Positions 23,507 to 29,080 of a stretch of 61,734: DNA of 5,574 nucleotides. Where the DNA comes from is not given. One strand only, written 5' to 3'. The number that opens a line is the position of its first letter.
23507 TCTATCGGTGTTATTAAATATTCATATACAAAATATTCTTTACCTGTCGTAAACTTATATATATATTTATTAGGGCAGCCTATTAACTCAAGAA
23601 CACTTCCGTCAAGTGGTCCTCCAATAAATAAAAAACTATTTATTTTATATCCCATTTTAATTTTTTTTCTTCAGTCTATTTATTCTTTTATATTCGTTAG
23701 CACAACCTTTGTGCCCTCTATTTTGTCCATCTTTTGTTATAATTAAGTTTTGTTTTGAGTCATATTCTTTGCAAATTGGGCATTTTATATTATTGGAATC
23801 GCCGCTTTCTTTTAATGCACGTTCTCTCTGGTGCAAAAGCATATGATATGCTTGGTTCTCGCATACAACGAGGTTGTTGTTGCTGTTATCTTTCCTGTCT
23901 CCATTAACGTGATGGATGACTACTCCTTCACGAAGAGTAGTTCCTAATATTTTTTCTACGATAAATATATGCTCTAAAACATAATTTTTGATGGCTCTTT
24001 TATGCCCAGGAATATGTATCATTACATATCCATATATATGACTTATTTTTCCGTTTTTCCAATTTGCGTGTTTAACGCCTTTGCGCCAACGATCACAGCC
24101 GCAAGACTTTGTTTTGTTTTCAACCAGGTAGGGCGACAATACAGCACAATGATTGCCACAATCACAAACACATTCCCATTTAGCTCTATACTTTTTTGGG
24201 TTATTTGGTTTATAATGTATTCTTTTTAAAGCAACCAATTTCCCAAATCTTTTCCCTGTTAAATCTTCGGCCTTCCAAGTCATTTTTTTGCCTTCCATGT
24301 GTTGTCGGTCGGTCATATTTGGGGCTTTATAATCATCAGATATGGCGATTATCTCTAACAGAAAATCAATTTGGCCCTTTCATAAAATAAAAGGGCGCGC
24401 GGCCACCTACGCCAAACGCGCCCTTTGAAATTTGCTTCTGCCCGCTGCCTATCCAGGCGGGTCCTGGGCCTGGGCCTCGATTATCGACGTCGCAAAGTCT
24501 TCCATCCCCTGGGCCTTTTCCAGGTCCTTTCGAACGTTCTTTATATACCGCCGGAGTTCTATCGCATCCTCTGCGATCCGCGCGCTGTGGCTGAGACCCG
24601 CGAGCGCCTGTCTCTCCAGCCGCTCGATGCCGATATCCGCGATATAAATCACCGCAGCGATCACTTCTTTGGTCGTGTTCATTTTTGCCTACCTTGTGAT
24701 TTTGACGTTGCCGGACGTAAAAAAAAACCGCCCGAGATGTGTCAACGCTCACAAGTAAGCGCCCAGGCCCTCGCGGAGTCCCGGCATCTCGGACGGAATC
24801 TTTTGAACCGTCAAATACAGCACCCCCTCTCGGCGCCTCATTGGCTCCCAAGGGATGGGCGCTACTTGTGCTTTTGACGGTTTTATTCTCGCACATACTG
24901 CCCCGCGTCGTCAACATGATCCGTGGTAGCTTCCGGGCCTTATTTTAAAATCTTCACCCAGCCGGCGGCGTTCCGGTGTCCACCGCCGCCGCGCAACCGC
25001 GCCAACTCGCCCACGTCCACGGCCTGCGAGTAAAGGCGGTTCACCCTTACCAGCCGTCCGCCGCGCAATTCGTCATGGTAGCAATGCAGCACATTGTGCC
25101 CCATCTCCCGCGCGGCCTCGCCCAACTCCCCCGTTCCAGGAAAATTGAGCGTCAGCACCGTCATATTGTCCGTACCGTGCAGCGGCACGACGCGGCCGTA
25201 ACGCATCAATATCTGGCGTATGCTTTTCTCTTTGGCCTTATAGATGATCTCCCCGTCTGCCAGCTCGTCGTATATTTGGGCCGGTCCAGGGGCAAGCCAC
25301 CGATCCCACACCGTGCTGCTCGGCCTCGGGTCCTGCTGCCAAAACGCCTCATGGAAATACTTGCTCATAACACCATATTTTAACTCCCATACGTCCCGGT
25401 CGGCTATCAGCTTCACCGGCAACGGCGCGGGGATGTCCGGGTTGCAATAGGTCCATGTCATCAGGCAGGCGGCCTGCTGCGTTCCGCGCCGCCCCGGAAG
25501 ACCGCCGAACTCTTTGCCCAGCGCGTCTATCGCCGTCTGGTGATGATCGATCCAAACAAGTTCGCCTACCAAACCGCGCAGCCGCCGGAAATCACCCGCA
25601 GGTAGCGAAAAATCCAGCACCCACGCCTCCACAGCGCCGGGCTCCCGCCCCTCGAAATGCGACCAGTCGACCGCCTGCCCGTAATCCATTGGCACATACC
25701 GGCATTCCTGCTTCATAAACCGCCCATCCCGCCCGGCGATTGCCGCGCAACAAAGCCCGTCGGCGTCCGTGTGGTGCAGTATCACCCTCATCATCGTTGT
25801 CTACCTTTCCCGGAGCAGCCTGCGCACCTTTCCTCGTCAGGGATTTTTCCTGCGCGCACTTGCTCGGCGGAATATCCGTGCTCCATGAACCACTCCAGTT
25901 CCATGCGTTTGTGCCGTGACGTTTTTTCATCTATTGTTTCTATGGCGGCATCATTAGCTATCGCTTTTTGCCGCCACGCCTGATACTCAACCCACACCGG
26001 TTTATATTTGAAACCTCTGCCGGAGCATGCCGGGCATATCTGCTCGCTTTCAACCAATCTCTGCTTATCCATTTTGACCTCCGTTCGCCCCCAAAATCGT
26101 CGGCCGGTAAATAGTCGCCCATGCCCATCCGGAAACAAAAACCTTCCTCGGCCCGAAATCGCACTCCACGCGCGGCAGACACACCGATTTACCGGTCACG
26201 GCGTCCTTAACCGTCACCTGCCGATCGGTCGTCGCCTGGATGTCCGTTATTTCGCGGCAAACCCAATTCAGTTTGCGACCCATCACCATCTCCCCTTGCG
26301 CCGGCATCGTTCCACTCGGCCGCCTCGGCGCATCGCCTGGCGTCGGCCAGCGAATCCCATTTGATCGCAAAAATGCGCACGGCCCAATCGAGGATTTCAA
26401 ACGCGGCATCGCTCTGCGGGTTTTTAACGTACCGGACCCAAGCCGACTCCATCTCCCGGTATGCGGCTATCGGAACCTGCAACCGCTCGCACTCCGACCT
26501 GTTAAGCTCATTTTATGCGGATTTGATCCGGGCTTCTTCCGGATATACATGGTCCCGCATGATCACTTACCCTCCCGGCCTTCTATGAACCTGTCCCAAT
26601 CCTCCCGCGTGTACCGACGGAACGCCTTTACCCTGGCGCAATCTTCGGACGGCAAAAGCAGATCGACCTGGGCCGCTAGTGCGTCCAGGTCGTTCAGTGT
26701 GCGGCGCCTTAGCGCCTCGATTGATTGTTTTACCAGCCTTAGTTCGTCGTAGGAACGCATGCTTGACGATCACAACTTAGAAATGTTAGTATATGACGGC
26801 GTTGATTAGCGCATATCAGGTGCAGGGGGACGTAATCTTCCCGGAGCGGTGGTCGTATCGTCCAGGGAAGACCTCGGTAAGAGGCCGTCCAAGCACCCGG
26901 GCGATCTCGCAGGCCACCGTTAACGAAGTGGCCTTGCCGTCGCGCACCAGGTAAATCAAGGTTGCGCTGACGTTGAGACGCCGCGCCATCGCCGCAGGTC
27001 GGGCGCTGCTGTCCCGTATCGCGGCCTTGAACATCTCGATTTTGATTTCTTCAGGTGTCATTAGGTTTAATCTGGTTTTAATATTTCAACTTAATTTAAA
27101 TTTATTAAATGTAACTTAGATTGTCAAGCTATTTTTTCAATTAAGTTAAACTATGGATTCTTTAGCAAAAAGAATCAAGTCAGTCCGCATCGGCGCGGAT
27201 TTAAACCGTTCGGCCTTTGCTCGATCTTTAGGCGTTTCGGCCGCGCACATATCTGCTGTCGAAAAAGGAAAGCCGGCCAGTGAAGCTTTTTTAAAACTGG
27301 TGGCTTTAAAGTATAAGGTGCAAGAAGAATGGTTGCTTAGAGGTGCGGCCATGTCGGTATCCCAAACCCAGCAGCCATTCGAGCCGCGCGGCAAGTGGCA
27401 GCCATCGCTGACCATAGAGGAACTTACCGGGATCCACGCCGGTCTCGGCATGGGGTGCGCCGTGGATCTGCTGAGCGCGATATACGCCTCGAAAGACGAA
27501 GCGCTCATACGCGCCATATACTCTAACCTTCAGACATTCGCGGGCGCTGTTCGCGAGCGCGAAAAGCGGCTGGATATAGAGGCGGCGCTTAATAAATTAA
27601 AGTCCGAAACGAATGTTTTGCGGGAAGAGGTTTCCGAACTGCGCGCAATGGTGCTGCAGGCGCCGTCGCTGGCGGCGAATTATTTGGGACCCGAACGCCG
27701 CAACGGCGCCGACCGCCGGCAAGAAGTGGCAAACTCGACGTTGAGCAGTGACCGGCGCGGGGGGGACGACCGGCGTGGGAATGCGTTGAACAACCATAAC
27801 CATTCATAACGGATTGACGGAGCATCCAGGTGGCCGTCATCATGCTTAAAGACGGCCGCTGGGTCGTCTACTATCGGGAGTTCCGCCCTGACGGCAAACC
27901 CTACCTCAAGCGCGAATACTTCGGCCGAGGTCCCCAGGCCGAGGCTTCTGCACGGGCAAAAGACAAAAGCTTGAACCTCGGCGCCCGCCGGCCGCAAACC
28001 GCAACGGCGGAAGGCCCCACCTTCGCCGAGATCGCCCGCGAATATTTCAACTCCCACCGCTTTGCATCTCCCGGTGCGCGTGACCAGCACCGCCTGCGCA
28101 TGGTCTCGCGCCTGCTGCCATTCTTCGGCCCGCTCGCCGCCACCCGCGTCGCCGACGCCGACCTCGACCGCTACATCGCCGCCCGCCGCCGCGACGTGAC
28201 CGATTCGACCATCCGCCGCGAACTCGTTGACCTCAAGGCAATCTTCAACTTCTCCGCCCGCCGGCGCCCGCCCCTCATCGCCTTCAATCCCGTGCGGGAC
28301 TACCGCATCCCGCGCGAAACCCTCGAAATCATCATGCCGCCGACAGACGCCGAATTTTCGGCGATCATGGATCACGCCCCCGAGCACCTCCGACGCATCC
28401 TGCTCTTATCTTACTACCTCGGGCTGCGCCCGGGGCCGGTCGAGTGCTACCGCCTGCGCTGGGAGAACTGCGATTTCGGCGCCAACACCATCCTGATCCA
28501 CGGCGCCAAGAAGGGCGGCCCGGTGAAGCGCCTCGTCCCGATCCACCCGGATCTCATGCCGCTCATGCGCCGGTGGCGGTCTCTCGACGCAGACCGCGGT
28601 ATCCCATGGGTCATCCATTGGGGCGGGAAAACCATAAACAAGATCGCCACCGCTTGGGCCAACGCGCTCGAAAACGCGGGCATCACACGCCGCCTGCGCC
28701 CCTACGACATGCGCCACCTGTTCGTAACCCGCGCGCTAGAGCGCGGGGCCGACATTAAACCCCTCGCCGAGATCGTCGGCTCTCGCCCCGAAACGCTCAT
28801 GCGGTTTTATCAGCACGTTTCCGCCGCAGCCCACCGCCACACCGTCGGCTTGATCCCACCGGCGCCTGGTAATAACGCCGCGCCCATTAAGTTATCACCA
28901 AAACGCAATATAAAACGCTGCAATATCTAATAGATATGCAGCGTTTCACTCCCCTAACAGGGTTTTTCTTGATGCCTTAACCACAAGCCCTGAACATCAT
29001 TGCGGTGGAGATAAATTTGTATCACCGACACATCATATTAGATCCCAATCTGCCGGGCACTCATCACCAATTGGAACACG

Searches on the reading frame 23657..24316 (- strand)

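Call 63: search_protein_families(library=pfam, proteins=[window:23657-24316:-], max_evalue=0.001)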
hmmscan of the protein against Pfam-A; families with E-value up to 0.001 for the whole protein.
window:23657-24316:- (219 aa): 1 family
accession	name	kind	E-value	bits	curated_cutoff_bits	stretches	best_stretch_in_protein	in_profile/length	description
PF13392.12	HNH_3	-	8.6e-07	28.9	24.8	1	116-155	4-42/46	HNH endonuclease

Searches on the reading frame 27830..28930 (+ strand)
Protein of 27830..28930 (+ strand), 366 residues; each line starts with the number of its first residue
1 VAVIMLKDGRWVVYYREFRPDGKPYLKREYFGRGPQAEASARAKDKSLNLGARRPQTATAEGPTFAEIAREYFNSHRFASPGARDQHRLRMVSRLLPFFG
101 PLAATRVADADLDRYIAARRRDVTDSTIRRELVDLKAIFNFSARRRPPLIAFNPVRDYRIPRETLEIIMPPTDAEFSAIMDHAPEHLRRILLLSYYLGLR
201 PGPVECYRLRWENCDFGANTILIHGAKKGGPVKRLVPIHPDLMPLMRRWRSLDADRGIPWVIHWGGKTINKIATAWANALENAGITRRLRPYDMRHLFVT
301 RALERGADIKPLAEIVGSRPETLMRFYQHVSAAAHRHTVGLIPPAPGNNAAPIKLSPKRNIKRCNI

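Call 88: search_protein_families(library=pfam, proteins=[window:27830-28930:+], max_evalue=0.001)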
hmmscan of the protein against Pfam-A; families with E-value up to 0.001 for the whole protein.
window:27830-28930:+ (366 aa): 1 family
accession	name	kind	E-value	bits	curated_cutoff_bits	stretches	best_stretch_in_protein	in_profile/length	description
PF00589.27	Phage_integrase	-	1e-13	51.8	27.1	1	175-331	7-169/172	Phage integrase family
